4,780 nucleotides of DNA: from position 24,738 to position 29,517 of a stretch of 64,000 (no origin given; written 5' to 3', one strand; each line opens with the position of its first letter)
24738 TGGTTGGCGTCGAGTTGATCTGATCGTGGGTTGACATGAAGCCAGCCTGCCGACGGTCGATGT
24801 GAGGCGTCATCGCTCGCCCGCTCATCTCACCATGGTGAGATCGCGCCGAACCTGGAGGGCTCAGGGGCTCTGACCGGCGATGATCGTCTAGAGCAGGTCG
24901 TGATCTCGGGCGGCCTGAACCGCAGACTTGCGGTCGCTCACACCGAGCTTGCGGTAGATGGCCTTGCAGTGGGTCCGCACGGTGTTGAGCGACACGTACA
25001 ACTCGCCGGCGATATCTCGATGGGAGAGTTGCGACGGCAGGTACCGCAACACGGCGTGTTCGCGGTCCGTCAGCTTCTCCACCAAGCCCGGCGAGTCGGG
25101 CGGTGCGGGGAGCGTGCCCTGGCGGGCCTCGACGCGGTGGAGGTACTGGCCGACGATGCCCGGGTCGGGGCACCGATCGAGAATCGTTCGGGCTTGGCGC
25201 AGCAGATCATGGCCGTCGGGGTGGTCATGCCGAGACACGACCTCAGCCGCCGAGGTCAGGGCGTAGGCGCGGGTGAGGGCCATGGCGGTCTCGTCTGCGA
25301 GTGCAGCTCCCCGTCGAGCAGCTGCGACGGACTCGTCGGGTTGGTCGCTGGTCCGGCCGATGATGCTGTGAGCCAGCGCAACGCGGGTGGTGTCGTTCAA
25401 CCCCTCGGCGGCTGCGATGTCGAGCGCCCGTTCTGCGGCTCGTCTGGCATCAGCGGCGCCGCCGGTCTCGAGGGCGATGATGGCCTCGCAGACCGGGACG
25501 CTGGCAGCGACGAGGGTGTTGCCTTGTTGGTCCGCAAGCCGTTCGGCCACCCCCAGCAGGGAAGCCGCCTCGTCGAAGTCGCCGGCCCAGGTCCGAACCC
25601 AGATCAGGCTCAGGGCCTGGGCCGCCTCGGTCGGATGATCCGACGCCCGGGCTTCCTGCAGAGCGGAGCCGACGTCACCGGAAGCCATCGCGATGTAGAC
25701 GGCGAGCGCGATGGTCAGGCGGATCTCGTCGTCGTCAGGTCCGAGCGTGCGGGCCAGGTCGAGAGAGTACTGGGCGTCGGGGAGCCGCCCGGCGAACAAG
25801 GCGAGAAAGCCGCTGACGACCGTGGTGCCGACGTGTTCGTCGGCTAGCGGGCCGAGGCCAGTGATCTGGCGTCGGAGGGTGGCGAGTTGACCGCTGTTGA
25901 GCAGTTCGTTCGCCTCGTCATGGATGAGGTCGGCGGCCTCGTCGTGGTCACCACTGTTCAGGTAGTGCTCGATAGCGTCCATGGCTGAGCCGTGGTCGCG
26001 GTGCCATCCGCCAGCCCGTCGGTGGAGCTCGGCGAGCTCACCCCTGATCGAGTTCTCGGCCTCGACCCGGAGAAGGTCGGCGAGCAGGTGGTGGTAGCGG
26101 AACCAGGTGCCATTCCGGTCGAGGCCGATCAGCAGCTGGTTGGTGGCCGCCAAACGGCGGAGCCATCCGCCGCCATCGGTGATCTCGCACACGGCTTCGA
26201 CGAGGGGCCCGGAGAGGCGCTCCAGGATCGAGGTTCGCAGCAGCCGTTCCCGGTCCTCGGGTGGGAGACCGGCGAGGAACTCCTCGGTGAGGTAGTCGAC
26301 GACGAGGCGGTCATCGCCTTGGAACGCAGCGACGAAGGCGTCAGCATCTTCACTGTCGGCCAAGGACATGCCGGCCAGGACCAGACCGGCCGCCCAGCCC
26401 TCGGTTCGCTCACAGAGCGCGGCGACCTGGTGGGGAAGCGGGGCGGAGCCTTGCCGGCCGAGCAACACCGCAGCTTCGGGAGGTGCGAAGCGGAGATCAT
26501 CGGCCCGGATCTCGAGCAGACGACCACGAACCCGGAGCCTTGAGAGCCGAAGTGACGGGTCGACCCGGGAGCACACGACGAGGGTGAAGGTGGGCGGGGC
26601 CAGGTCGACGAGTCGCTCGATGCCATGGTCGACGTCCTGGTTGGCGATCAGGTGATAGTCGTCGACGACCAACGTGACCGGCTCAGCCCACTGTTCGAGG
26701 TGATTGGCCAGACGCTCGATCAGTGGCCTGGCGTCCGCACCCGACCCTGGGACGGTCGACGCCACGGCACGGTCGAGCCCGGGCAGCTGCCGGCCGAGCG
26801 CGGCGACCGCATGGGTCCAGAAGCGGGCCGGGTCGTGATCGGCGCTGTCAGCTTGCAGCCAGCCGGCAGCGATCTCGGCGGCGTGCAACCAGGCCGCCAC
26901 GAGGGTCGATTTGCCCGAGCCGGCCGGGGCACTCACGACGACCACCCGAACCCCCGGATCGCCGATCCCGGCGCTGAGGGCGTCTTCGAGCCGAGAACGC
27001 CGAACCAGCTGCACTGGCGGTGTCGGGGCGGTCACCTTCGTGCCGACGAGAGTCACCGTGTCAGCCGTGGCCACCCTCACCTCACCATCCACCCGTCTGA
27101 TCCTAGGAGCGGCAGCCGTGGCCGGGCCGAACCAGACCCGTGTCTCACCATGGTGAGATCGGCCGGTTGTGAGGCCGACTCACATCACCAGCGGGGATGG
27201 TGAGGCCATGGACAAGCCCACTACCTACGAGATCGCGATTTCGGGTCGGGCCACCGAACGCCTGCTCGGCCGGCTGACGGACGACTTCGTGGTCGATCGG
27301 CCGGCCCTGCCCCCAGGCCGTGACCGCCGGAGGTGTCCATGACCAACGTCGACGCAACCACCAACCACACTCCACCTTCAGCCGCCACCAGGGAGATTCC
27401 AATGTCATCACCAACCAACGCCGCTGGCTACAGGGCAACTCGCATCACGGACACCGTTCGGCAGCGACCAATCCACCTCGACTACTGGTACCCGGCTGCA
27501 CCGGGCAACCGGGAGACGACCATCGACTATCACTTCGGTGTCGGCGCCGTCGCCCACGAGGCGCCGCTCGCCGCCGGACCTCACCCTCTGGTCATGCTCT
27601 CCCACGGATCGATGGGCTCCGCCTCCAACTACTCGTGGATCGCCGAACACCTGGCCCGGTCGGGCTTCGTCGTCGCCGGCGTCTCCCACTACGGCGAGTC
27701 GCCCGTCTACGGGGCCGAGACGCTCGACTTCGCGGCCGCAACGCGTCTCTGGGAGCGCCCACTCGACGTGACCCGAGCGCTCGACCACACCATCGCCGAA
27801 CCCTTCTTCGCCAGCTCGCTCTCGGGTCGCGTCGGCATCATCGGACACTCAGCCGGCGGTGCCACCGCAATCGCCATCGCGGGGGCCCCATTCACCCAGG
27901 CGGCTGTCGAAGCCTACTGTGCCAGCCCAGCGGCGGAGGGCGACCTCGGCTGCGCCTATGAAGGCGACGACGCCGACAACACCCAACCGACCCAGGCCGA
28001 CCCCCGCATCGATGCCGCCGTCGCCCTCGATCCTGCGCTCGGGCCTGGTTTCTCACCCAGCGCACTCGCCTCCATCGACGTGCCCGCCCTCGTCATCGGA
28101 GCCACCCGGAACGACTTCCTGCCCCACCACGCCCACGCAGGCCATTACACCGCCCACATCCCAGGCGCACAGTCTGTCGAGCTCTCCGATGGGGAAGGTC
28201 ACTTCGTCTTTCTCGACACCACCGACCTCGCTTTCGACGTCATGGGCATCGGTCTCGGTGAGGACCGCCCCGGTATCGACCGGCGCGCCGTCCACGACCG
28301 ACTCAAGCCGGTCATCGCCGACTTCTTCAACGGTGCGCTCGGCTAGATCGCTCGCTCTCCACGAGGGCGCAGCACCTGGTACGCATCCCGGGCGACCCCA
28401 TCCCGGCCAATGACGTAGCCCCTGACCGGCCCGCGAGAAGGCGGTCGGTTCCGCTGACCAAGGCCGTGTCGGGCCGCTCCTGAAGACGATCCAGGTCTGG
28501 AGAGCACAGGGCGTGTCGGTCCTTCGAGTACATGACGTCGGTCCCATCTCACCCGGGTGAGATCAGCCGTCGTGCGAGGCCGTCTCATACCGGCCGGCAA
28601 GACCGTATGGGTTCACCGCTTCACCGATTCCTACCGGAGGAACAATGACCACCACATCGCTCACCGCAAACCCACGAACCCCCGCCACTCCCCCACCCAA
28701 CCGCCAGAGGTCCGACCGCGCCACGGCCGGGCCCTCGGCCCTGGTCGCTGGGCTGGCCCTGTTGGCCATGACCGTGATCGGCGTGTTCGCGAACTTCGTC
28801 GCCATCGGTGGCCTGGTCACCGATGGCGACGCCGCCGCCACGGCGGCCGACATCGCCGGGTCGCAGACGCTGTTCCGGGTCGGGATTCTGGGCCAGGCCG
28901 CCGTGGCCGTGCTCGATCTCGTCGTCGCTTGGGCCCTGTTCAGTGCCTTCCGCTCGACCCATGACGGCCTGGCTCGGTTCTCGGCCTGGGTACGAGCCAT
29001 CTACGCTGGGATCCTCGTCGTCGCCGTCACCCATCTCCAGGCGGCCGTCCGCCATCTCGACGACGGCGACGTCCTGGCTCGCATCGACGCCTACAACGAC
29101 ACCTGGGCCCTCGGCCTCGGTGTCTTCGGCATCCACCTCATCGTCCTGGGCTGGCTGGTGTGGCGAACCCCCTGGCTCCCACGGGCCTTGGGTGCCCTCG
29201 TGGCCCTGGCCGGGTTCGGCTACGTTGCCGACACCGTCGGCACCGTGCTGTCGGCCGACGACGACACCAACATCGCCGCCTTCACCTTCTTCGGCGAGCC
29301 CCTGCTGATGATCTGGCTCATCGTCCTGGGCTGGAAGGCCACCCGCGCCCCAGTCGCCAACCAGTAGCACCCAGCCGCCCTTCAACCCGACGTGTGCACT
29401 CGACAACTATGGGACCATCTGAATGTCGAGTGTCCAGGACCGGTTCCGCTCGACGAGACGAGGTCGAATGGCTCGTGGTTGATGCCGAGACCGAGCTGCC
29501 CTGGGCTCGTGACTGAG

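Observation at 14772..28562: Five copies of a 16-bp palindrome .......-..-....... in one fixed promoter architecture, interleaved with three LAL/MalT-type STAND regulators: a self-contained uncharacterised regulon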

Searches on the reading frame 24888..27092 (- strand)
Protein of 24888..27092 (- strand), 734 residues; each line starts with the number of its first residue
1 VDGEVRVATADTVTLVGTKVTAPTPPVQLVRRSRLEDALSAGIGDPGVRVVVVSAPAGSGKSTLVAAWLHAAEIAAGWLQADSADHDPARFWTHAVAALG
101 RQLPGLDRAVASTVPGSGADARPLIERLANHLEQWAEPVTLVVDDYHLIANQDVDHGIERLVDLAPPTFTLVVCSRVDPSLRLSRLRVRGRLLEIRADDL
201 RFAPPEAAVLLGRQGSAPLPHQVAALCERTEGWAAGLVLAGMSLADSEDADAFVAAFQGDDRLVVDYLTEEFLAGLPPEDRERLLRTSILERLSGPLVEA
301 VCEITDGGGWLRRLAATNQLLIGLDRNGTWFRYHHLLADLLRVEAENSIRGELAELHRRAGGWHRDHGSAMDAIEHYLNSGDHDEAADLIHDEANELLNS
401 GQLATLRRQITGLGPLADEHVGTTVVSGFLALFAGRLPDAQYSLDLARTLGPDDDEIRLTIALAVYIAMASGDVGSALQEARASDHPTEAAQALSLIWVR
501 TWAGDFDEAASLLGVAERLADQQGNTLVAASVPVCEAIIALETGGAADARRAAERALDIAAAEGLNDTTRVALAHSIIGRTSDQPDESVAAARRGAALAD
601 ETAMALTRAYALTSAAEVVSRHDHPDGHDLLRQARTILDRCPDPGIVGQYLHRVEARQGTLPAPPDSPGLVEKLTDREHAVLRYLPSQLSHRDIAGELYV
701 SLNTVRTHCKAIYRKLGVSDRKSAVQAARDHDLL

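Call 11: search_protein_families(library=pfam, proteins=[window:24888-27092:-], max_evalue=0.01)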
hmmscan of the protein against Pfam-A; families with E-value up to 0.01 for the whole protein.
window:24888-27092:- (734 aa): 7 families
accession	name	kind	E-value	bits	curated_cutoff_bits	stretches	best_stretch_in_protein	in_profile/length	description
PF00196.25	GerE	-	9.8e-12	44.8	23.5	1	673-727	2-56/57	Bacterial regulatory proteins, luxR family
PF13191.12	AAA_16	-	5.7e-11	43.6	32.6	1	33-168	10-162/167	AAA ATPase domain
PF13401.12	AAA_22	-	8.9e-07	29.7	27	1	49-164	6-113/130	AAA domain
PF25199.1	nSTAND_NTPase5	-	8.6e-06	26.1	34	1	36-89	29-86/145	Novel STAND NTPase 5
PF05729.18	NACHT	-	0.00096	19.5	26.7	1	49-185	1-138/167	NACHT domain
PF08281.18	Sigma70_r4_2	-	0.0011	19.1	25.7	0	671-710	8-48/54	Sigma-70, region 4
PF20703.3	nSTAND1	-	0.0087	16.2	27.1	0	33-178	20-162/379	Novel STAND NTPase 1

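Call 53: search_protein_families(library=ncbifam, proteins=[window:24888-27092:-], max_evalue=0.001)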
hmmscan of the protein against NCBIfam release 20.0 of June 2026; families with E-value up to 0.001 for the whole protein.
window:24888-27092:- (734 aa): 13 families
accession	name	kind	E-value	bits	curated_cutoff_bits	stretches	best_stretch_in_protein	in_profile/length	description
NF003420.0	PRK04841.1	equivalog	4.9e-89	299.5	537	2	15-413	2-400/903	HTH-type transcriptional regulator MalT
NF047785.1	respo_reg_MadR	equivalog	1.1e-12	47.7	300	1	672-733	147-208/209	MadR family response regulator transcription factor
NF052445.1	RespRegMctR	equivalog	8.7e-09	35.1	300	1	672-732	143-203/205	two-component system response regulator MctR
NF007505.1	PRK10100.1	equivalog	2.6e-08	33.8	250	1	673-731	144-202/204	biofilm master transcriptional regulator CsgD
NF007403.0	PRK09935.1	equivalog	1.2e-07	31.6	271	1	672-734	148-210/210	fimbria biosynthesis transcriptional regulator FimZ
NF041232.1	BagY_FevT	exception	6.7e-07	28.5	700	1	673-724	296-347/367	LuxR family transcriptional regulator BagY/FevT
TIGR03020.2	EpsA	equivalog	9.2e-07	28.7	170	1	671-727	188-244/247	XrtB/PEP-CTERM-associated transcriptional regulator EpsA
NF007708.0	PRK10403.1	equivalog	6.3e-06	25.8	343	1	673-724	153-204/215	nitrate/nitrite response regulator protein NarP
NF041830.1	RR_TF_ErdR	exception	8.7e-06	25.6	390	1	672-724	149-201/213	response regulator transcription factor ErdR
NF007935.0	PRK10651.1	equivalog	2.6e-05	23.5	250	1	671-724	153-206/216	two-component system response regulator NarL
NF011896.0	PRK15369.1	equivalog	6.2e-05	22.7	242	1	672-722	148-198/211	two component system response regulator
TIGR03541.1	reg_near_HchA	equivalog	0.00011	21.8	215.6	1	671-728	169-226/232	PA1136 family autoinducer-binding transcriptional regulator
NF008548.0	PRK11475.1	equivalog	0.00027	20.6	176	1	674-727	135-188/207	DNA-binding transcriptional activator BglJ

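Call 62: search_protein_families(library=padloc, proteins=[window:24888-27092:-], max_evalue=0.001)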
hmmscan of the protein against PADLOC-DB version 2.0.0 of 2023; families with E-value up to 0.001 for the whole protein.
window:24888-27092:- (734 aa): 1 family
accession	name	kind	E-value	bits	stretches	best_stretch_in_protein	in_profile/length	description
PDLC01855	CARF3--CARF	-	1.8e-05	22.6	1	670-715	214-259/288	-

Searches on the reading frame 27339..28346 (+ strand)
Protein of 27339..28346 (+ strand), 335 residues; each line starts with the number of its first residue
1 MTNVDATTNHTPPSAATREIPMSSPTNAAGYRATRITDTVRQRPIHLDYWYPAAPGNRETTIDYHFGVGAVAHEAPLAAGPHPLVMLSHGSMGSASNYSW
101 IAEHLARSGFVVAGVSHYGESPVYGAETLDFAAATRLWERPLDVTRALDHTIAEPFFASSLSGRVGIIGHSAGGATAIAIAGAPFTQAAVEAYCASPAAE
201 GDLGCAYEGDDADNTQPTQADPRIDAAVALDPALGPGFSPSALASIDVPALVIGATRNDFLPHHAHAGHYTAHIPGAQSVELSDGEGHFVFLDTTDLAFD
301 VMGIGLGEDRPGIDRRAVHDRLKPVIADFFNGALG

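Call 12: search_protein_families(library=pfam, proteins=[window:27339-28346:+], max_evalue=0.01)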
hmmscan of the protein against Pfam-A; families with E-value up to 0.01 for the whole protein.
window:27339-28346:+ (335 aa): 7 families
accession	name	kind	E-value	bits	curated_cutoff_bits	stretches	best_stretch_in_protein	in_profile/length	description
PF07224.18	Chlorophyllase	-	3.1e-09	36.5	26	1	75-181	35-134/301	Chlorophyllase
PF03403.19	PAF-AH_p_II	-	4.8e-07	29.1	20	1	80-123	98-141/372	Platelet-activating factor acetylhydrolase, isoform II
PF01738.24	DLH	-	4.8e-06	26.7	21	1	76-198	8-133/217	Dienelactone hydrolase family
PF12146.15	Hydrolase_4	-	5.6e-05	23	27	1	81-200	3-112/239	Serine aminopeptidase, S33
PF12740.14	PETase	-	6.8e-05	22.8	28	0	66-190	39-153/263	PET hydrolase-like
PF00561.26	Abhydrolase_1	-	0.00057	20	25.8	0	242-293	194-243/245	alpha/beta hydrolase fold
PF00326.27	Peptidase_S9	-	0.0014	18.6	22.6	1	98-183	3-85/213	Prolyl oligopeptidase family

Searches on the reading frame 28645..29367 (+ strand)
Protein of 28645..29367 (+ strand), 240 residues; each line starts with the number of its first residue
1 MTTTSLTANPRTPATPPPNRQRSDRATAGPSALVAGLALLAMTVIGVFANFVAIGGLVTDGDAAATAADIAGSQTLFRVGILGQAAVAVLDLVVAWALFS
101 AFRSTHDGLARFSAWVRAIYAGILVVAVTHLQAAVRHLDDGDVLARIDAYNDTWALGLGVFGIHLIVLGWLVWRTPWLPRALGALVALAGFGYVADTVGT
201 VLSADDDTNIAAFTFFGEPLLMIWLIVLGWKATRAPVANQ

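Call 12: search_protein_families(library=pfam, proteins=[window:28645-29367:+], max_evalue=0.01)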
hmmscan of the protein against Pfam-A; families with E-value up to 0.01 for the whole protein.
window:28645-29367:+ (240 aa): 1 family
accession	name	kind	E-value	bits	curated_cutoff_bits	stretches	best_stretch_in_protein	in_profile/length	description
PF14329.11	DUF4386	-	4e-41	141.7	27.6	1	34-229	1-210/210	Domain of unknown function (DUF4386)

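Call 53: search_protein_families(library=ncbifam, proteins=[window:28645-29367:+], max_evalue=0.001)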
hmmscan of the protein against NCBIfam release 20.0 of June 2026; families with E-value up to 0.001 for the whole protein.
window:28645-29367:+ (240 aa): 0 families
